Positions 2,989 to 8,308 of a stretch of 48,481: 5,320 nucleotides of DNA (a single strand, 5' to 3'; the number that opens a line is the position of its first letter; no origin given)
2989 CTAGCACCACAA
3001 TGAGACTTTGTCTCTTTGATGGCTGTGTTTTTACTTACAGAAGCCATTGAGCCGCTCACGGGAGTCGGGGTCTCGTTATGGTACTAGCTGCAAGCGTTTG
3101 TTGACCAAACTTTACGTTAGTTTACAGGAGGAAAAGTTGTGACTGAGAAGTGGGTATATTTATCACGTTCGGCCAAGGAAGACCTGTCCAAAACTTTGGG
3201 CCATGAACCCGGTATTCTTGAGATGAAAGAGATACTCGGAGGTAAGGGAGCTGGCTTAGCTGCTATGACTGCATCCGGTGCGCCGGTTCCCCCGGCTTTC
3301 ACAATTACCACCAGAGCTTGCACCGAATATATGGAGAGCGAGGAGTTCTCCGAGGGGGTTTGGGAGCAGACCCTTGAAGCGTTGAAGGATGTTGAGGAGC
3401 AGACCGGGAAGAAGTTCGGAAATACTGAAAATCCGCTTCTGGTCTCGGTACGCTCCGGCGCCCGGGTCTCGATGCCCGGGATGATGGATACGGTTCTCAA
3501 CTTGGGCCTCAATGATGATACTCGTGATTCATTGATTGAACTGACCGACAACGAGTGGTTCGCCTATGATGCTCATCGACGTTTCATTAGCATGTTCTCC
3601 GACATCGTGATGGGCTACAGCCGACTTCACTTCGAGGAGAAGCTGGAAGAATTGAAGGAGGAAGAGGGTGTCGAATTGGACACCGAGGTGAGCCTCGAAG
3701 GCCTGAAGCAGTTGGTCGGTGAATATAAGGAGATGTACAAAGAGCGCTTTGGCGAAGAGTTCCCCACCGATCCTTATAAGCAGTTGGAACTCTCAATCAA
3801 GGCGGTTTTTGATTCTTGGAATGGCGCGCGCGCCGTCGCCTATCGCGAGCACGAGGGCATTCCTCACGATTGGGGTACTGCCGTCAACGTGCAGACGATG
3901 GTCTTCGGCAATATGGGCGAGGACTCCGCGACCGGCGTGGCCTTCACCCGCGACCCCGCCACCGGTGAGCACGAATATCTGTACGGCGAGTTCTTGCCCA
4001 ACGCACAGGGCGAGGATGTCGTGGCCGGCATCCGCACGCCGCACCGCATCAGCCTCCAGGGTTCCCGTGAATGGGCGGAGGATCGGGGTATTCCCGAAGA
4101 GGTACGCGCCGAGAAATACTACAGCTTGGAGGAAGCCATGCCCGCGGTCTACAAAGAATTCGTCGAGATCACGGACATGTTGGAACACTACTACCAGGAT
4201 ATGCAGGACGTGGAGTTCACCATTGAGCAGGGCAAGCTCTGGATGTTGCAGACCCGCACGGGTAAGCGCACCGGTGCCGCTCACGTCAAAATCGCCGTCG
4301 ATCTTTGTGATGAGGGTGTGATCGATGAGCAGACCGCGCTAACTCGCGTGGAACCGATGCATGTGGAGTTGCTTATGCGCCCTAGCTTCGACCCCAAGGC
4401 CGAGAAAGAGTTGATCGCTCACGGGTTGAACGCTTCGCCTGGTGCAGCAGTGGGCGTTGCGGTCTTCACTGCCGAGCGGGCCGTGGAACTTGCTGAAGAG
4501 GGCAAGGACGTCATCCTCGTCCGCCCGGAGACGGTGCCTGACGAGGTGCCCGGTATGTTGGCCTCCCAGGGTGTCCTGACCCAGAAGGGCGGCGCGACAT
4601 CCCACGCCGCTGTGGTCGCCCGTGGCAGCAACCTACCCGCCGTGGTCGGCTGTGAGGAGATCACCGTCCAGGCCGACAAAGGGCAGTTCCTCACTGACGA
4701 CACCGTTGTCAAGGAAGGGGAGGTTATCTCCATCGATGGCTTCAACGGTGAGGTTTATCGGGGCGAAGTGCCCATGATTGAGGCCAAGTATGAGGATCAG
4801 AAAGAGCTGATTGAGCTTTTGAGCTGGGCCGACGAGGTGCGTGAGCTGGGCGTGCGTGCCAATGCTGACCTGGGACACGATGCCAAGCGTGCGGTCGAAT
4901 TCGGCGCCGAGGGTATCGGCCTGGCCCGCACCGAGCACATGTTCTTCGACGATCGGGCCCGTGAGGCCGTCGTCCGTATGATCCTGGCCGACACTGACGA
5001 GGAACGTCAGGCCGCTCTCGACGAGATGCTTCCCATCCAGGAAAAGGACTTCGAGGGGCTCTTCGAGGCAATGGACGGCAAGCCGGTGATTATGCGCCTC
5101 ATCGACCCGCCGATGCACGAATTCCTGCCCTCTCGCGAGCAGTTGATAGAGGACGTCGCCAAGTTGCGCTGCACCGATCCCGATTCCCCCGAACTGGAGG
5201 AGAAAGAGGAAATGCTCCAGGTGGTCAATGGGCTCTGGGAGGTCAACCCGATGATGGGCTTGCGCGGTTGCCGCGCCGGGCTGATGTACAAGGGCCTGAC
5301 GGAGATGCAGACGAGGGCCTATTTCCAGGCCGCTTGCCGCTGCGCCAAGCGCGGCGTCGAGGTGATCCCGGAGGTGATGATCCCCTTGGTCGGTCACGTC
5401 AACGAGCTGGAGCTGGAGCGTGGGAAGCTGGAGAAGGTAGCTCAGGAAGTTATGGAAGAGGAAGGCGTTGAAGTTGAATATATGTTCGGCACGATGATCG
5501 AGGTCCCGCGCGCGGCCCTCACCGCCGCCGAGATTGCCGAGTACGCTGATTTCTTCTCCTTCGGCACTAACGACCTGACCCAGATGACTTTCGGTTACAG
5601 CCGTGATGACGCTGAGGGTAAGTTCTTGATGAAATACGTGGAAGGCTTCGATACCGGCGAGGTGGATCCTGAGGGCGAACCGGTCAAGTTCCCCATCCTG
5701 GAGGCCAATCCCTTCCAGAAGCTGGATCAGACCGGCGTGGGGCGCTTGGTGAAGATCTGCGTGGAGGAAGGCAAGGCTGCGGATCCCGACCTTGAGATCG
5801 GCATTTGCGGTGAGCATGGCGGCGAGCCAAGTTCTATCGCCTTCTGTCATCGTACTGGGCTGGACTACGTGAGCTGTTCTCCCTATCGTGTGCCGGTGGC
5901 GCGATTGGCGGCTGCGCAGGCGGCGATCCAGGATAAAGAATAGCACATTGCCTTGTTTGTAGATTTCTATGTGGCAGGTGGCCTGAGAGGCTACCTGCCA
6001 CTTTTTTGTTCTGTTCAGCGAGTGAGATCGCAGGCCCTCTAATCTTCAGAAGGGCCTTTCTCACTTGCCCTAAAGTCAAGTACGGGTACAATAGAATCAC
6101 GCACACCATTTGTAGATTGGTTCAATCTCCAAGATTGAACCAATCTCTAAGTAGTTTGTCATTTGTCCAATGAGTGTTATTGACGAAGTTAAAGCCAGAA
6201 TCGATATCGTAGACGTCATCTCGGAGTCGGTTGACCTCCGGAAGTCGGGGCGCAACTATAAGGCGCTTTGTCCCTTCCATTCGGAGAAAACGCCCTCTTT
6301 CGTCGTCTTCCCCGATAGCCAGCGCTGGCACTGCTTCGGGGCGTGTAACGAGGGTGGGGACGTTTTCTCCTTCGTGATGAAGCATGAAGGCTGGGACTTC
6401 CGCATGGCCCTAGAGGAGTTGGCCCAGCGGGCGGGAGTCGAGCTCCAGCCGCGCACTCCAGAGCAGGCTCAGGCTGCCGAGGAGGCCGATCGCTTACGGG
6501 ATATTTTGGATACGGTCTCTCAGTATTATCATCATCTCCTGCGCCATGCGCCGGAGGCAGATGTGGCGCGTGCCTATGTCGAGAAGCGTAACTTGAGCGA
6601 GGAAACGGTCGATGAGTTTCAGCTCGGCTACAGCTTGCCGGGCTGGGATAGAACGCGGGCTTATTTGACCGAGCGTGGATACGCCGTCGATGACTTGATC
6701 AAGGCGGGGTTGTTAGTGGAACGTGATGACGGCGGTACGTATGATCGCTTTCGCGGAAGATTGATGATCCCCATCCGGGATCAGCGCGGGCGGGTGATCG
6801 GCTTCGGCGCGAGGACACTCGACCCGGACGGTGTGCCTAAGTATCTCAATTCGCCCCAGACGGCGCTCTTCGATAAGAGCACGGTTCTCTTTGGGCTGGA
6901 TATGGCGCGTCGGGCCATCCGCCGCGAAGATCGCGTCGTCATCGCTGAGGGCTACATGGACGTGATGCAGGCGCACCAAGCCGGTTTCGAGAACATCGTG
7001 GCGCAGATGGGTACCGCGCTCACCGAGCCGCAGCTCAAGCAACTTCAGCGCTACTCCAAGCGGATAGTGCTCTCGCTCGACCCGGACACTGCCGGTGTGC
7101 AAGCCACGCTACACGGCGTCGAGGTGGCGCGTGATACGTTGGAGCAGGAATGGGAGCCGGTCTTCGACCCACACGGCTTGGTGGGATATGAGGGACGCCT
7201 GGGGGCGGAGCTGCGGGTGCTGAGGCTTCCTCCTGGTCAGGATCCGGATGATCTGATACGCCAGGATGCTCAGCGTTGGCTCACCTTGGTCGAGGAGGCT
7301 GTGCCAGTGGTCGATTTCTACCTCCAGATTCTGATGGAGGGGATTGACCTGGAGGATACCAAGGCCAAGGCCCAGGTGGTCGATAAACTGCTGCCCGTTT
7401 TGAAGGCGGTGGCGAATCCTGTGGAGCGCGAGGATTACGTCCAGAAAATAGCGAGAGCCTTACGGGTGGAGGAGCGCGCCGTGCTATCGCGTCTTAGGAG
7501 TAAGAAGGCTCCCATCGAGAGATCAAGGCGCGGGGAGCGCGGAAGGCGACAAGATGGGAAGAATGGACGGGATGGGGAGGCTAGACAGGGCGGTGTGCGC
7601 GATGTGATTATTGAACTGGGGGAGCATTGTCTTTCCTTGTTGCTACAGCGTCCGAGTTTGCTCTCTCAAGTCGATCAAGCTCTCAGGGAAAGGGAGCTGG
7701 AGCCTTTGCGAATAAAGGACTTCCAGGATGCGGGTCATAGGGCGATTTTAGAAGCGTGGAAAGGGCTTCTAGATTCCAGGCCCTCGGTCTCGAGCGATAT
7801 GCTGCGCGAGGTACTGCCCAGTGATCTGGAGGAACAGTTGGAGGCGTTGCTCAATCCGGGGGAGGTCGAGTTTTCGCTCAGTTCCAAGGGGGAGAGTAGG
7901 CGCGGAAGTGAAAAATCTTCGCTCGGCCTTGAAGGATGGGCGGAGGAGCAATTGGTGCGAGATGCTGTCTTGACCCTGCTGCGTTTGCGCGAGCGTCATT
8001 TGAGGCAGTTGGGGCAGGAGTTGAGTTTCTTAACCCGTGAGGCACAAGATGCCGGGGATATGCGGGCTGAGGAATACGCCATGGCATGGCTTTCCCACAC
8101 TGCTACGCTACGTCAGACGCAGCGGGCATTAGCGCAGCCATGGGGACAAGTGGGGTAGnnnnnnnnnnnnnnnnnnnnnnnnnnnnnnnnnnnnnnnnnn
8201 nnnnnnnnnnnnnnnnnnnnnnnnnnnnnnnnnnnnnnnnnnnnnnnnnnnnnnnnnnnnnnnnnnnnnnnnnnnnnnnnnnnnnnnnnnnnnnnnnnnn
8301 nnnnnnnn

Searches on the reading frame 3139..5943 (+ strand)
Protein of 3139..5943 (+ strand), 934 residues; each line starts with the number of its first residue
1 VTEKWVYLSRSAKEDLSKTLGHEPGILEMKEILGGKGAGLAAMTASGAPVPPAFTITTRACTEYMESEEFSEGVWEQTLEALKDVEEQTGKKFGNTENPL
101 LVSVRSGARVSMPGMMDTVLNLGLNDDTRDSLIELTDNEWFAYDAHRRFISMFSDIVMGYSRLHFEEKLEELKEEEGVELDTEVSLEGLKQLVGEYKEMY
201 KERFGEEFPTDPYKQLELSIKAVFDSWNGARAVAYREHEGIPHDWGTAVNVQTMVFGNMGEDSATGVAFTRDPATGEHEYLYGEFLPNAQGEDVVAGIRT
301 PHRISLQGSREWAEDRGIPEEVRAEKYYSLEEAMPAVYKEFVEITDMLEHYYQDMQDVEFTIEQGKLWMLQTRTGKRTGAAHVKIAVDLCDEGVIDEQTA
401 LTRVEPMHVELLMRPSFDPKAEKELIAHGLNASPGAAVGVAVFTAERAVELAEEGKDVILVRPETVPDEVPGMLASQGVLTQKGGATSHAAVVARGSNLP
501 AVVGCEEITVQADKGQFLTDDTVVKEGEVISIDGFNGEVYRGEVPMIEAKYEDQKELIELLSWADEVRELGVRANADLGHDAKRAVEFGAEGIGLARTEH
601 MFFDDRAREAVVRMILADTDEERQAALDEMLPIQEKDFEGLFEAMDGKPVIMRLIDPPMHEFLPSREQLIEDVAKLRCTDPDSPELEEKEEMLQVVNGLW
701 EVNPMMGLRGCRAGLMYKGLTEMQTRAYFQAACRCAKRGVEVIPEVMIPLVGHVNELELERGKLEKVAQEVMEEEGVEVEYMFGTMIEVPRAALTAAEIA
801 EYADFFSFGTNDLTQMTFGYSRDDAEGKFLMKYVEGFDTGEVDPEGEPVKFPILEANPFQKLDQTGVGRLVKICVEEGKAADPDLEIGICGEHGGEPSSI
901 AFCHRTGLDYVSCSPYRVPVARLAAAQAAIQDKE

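Call 8: search_protein_families(library=pfam, proteins=[window:3139-5943:+], max_evalue=0.00001)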
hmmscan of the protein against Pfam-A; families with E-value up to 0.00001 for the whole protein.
window:3139-5943:+ (934 aa): 3 families
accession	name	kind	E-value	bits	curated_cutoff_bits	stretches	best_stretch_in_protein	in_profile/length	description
PF02896.24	PEP-utilizers_C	-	2.1e-77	260.6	22.8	1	554-928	4-291/293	PEP-utilising enzyme, PEP-binding domain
PF01326.24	PPDK_N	-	9.6e-58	196.4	27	2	78-388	81-322/328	Pyruvate phosphate dikinase, AMP/ATP-binding domain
PF00391.29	PEP-utilizers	-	4e-22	78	23.1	1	456-537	3-72/72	PEP-utilising enzyme, mobile domain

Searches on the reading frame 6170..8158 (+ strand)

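Call 8: search_protein_families(library=pfam, proteins=[window:6170-8158:+], max_evalue=0.00001)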
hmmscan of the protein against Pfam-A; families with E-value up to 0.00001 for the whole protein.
window:6170-8158:+ (662 aa): 6 families
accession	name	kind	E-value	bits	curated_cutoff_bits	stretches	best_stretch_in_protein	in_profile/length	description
PF08275.17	DNAG_N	-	5.3e-40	136.9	26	1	119-246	1-127/128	DNA primase catalytic core, N-terminal domain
PF01807.25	Zn_ribbon_DnaG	-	1.7e-33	114.8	24.9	1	2-94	4-95/98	CHC2 zinc finger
PF13155.12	Toprim_2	-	6.1e-16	59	22.1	1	257-321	1-67/88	Toprim-like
PF13662.12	Toprim_4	-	2.4e-15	56.9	25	1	255-318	2-72/85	Toprim domain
PF01751.28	Toprim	-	3.7e-12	46.7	23.1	1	256-326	2-86/96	Toprim domain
PF10410.14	DnaB_bind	-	4.5e-12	46.5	20.6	1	382-435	2-55/56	DnaB-helicase binding domain of primase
